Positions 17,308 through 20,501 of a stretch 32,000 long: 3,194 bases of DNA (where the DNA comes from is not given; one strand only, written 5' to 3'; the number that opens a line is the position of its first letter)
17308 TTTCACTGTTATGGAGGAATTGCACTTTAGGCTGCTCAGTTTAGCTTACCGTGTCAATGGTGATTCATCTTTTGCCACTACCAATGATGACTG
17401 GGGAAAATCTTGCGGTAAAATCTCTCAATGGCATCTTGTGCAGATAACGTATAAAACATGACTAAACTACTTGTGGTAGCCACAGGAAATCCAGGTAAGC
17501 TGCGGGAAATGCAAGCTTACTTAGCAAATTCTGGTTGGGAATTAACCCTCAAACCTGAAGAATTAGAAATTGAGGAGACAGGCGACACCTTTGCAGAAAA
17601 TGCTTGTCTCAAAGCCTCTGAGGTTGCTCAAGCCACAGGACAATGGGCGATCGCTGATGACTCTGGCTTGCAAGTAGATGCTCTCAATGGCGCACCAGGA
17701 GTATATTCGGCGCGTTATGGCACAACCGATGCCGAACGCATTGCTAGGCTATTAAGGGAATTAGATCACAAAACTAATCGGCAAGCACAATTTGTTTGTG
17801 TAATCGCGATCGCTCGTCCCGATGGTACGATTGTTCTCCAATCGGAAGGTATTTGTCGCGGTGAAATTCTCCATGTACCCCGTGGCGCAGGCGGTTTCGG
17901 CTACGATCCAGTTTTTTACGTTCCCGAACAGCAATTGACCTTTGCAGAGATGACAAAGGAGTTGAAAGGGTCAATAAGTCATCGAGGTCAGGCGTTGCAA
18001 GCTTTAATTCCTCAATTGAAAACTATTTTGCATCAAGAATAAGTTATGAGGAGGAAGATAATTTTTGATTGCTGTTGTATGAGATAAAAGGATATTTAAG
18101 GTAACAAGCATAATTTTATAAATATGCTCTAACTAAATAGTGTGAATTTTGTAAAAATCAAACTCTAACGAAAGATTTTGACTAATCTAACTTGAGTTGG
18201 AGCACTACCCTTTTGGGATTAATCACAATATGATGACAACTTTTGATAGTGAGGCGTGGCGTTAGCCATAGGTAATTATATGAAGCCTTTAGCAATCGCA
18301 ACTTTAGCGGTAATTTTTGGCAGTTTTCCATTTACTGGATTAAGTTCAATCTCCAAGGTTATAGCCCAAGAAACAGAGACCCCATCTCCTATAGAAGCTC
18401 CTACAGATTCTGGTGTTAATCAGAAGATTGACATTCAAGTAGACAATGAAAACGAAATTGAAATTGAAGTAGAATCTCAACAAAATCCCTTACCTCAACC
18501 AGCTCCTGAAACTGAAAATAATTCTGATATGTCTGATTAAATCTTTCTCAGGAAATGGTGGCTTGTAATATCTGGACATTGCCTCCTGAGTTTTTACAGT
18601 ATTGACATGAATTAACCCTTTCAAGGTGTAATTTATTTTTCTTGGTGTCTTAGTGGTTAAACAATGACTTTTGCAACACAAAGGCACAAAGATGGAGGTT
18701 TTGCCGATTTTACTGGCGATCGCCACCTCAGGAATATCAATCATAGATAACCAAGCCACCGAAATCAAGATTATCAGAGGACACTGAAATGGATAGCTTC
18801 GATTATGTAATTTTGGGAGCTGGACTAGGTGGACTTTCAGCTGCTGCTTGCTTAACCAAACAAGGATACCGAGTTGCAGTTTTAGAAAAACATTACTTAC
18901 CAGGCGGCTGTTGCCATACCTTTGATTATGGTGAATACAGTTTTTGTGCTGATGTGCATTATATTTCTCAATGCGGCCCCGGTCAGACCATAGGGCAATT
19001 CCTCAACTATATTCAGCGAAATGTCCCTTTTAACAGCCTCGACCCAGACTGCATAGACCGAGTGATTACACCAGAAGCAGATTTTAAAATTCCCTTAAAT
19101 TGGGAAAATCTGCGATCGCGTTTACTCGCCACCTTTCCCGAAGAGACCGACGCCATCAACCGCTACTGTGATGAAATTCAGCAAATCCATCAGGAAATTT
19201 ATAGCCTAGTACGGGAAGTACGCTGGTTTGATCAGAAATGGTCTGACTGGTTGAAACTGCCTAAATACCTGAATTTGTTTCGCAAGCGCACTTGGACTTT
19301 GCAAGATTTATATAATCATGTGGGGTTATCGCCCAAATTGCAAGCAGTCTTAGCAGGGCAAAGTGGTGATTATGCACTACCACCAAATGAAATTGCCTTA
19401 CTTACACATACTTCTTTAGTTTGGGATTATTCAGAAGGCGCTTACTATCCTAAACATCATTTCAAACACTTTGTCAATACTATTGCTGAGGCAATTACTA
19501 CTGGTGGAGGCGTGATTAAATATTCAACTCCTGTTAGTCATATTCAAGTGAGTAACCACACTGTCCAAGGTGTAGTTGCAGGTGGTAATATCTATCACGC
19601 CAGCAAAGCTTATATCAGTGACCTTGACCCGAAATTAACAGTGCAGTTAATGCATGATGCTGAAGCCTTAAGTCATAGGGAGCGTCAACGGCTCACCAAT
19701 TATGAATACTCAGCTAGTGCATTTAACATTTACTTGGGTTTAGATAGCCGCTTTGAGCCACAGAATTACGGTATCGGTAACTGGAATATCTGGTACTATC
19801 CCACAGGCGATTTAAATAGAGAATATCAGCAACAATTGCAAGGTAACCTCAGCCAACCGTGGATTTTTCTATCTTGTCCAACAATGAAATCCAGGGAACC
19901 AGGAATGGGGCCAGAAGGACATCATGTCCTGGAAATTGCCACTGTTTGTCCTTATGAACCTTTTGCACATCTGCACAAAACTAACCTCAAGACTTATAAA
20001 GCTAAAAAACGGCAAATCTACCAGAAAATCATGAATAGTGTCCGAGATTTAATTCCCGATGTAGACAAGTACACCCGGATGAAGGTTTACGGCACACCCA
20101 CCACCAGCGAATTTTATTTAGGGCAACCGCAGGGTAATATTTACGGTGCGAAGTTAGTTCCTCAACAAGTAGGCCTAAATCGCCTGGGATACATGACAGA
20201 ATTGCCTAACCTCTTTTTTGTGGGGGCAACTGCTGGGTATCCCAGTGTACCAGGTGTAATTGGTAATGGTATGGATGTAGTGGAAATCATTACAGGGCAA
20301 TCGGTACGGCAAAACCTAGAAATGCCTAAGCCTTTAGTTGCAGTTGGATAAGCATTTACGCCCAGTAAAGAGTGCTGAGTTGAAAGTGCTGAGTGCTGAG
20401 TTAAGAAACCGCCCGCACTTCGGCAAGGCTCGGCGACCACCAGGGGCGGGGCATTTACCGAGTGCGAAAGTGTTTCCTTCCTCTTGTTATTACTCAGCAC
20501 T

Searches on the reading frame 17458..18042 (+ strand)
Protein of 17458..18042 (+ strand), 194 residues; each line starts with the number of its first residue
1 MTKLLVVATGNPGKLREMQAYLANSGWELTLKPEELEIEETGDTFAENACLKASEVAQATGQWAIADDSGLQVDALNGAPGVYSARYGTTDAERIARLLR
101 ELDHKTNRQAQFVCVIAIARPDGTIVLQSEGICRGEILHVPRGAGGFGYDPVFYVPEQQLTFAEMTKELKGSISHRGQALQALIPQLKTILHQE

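Call 39: search_protein_families(library=pfam, proteins=[window:17458-18042:+], max_evalue=0.001)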
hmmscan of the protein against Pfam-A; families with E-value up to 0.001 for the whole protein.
window:17458-18042:+ (194 aa): 1 family
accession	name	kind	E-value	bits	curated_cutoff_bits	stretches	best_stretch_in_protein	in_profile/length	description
PF01725.21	Ham1p_like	-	7.2e-67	225.3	22.5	1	5-185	1-185/186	Ham1 family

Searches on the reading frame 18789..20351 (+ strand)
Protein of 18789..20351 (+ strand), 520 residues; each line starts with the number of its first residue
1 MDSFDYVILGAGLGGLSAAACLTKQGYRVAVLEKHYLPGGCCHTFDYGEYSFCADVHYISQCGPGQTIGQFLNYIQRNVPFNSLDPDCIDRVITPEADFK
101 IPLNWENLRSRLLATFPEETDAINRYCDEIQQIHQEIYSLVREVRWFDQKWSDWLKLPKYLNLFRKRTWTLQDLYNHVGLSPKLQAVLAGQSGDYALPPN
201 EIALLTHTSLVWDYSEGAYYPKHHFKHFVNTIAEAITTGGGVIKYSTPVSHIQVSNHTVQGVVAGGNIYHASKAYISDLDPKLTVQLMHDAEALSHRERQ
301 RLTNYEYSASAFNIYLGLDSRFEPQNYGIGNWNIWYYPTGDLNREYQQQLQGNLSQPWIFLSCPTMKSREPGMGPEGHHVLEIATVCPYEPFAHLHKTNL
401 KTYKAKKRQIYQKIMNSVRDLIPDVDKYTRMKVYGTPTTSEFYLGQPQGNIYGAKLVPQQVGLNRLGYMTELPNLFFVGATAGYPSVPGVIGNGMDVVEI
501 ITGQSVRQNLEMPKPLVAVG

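Call 39: search_protein_families(library=pfam, proteins=[window:18789-20351:+], max_evalue=0.001)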
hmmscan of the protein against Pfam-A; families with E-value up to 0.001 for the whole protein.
window:18789-20351:+ (520 aa): 6 families
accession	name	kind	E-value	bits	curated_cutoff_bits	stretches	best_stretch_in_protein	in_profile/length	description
PF13450.12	NAD_binding_8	-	2.3e-13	50.6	21.9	1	8-74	1-67/68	NAD(P)-binding Rossmann-like domain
PF01593.30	Amino_oxidase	-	4.5e-12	46.4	19.8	1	13-498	1-439/443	Flavin containing amine oxidoreductase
PF01266.30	DAO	-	6.1e-11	42.9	27.9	1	5-270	1-193/353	FAD dependent oxidoreductase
PF00890.30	FAD_binding_2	-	3.3e-06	27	20.4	1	5-40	1-36/414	FAD binding domain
PF01946.23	Thi4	-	2.7e-05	24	26.2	1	4-41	18-56/235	Thi4 family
PF07992.20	Pyr_redox_2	-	0.0003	20.8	26.1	1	4-42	1-41/291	Pyridine nucleotide-disulphide oxidoreductase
